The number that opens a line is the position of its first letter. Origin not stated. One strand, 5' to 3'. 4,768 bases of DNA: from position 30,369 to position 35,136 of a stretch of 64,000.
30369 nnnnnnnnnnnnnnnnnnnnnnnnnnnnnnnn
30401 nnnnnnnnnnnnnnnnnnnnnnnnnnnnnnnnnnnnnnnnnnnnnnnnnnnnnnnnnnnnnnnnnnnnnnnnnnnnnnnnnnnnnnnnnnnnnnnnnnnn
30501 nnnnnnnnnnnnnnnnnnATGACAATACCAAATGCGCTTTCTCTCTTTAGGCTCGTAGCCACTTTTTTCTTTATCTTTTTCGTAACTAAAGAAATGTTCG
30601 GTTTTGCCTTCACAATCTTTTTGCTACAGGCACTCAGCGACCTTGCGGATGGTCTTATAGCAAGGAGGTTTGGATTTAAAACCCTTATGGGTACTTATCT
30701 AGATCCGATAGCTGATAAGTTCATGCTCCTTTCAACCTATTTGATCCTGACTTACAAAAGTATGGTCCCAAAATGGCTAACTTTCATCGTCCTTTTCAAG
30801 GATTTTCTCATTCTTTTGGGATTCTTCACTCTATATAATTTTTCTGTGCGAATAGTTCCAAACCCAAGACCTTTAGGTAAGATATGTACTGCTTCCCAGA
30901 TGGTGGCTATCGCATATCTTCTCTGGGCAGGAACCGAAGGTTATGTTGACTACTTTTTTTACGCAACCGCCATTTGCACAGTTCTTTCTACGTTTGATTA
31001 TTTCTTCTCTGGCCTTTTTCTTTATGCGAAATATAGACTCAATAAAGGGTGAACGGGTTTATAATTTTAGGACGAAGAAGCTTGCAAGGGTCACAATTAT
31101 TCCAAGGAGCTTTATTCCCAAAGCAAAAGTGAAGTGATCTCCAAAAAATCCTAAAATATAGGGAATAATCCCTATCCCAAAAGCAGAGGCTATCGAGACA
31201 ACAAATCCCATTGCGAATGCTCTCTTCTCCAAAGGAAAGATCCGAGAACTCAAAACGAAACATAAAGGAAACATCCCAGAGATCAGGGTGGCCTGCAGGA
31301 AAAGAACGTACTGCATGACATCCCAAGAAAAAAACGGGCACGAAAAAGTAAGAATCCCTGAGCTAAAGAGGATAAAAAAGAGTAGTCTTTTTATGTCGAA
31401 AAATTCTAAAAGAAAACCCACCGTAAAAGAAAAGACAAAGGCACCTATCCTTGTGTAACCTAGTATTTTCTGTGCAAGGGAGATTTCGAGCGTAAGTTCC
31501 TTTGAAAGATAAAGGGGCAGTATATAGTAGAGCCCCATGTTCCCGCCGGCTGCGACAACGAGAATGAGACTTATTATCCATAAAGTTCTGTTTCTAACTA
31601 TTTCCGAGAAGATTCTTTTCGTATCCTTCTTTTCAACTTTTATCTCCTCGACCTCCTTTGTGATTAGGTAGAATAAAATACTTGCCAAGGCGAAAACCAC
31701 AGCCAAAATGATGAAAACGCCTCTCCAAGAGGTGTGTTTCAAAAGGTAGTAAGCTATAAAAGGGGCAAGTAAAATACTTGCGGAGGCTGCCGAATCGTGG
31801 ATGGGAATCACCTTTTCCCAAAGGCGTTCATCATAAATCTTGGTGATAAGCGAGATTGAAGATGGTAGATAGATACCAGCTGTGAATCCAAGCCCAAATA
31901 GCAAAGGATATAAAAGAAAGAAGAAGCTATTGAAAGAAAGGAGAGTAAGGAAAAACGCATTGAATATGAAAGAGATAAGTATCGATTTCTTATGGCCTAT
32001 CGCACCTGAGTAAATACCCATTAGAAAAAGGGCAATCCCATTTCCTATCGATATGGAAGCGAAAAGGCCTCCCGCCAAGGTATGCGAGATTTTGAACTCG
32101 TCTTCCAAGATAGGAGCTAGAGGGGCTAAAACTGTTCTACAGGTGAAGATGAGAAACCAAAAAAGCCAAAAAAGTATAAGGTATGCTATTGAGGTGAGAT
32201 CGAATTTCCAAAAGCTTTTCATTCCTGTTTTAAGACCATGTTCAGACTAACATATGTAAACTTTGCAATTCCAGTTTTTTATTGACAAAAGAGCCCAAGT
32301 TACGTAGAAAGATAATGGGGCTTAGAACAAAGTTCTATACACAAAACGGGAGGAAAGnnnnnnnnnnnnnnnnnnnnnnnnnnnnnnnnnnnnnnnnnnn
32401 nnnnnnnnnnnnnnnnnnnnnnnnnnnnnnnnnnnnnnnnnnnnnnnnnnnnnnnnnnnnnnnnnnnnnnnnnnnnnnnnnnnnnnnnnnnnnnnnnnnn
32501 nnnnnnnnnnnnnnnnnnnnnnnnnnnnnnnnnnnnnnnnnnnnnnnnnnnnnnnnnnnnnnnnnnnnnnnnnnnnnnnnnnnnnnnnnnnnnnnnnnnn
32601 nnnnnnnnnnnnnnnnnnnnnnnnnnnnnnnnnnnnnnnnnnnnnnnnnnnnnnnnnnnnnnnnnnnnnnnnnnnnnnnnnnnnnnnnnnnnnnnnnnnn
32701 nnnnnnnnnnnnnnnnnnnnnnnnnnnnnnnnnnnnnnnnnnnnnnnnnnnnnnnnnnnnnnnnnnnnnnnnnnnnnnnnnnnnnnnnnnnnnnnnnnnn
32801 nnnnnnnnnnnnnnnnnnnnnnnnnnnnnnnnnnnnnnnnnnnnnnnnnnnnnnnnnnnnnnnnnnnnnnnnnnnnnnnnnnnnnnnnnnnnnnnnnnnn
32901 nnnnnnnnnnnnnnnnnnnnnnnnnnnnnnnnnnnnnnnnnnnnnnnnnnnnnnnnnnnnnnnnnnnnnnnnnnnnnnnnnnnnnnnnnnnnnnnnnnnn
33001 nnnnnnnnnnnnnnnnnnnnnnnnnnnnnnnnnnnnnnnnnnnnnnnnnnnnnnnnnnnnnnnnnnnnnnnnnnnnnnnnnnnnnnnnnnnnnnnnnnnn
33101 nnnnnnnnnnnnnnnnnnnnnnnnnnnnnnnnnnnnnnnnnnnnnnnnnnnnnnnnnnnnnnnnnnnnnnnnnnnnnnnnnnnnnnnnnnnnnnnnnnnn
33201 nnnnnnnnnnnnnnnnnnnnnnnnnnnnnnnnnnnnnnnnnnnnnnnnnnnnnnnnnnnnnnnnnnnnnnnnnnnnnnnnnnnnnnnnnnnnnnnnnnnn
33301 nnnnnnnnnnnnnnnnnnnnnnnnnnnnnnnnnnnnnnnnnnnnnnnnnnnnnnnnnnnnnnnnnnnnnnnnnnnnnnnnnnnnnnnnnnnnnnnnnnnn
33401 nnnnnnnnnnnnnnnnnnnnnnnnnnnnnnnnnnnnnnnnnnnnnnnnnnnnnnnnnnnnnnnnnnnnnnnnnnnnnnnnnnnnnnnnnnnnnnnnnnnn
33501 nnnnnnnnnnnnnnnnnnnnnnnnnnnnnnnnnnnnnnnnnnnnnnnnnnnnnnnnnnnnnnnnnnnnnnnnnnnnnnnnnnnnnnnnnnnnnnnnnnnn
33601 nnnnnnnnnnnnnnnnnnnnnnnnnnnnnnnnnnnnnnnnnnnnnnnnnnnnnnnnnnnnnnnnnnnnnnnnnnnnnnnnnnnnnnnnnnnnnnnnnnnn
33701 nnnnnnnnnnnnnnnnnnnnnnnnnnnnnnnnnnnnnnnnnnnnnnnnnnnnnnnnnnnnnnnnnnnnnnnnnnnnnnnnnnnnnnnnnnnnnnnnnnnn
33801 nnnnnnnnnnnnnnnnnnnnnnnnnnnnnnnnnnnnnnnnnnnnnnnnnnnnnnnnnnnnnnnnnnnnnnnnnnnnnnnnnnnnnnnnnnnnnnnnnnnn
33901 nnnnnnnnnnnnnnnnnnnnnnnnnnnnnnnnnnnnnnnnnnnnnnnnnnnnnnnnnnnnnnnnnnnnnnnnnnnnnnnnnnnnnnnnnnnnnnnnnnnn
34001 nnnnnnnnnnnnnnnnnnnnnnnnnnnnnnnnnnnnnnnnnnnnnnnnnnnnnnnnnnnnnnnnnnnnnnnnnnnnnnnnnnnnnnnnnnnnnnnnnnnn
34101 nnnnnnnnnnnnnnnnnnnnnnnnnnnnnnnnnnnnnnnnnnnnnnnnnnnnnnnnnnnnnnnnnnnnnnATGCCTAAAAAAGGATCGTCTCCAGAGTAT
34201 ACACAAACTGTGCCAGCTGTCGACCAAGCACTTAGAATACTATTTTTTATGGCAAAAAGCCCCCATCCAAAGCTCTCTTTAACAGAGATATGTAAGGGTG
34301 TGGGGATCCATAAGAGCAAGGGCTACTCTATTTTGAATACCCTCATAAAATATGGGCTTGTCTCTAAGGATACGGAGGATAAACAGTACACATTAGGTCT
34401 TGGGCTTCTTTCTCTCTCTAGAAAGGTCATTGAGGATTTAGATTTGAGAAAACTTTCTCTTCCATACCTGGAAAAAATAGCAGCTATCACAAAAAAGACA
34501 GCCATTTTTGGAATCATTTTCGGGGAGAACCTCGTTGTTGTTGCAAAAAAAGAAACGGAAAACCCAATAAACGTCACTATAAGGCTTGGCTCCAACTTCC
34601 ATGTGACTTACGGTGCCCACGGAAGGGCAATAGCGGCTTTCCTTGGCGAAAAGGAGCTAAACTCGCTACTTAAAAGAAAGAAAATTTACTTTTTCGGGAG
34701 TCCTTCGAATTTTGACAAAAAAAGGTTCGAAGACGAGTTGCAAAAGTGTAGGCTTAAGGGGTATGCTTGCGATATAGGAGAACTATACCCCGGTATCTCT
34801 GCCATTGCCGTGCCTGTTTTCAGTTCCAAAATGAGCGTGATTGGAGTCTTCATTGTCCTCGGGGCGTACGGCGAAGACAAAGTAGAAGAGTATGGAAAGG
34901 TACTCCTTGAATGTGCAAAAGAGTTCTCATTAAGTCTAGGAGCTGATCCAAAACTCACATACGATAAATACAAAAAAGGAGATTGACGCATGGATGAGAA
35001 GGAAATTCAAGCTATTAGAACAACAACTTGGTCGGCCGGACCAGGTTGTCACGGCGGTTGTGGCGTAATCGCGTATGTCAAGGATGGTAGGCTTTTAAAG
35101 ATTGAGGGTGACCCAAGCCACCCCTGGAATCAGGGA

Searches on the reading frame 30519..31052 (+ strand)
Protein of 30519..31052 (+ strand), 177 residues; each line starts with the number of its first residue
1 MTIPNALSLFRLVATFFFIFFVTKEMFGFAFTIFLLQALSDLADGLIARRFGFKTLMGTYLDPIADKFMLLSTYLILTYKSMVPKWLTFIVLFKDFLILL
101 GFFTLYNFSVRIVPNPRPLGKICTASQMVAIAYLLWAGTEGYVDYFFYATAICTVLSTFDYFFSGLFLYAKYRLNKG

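Call 12: search_protein_families(library=pfam, proteins=[window:30519-31052:+], max_evalue=0.00001)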
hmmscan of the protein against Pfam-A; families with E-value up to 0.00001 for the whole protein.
window:30519-31052:+ (177 aa): 1 family
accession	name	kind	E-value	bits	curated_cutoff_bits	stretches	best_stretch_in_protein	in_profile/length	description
PF01066.26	CDP-OH_P_transf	-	3.8e-28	99.2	22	1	1-155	1-151/152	CDP-alcohol phosphatidyltransferase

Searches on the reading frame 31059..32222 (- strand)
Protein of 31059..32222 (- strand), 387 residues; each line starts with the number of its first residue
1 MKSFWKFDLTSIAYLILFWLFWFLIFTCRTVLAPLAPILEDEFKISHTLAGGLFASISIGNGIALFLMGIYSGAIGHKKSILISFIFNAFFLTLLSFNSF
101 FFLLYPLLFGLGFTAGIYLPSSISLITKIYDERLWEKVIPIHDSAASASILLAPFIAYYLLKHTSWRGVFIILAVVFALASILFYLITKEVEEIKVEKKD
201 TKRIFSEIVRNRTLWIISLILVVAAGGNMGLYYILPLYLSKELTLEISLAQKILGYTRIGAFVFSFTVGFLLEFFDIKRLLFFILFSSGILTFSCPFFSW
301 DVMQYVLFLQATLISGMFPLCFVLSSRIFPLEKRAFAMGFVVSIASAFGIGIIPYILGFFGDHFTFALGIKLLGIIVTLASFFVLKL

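Call 12: search_protein_families(library=pfam, proteins=[window:31059-32222:-], max_evalue=0.00001)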
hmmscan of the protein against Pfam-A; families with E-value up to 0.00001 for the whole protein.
window:31059-32222:- (387 aa): 1 family
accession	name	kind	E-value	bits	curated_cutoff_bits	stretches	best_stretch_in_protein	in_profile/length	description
PF07690.21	MFS_1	-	2.7e-42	145.4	33.4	2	20-246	3-235/347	Major Facilitator Superfamily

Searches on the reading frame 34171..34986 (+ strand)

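Call 12: search_protein_families(library=pfam, proteins=[window:34171-34986:+], max_evalue=0.00001)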
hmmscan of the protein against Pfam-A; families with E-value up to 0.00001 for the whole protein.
window:34171-34986:+ (271 aa): 2 families
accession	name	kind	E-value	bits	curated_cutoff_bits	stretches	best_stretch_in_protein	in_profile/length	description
PF01614.24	IclR_C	-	4.7e-27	95.1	24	1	85-253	2-173/174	Bacterial transcriptional regulator IclR C-terminal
PF09339.16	HTH_IclR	-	4.2e-07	30.1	22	1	16-67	1-51/52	IclR helix-turn-helix domain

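Call 25: search_protein_families(library=ncbifam, proteins=[window:34171-34986:+], max_evalue=1e-10)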
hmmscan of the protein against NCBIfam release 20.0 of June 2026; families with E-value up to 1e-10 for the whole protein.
window:34171-34986:+ (271 aa): 5 families
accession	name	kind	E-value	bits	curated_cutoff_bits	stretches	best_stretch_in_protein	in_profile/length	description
NF045644.1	TransRegBhcR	equivalog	4.6e-30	104.8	350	1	2-258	10-267/267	HTH-type transcriptional regulator BhcR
TIGR02431.1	pcaR_pcaU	subfamily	1.5e-26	93.3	284.75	1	17-238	8-226/248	beta-ketoadipate pathway transcriptional regulators, PcaR/PcaU/PobR family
NF011671.1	PRK15090.1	equivalog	7.6e-24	84.3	275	1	12-257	8-254/256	DNA-binding transcriptional regulator KdgR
NF007548.0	PRK10163.1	equivalog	1.9e-15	56.7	406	1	12-260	19-269/271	HTH-type transcriptional repressor AllR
NF008601.2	PRK11569.1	equivalog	1.3e-12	47.5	380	1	10-257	22-273/276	glyoxylate bypass operon transcriptional repressor IclR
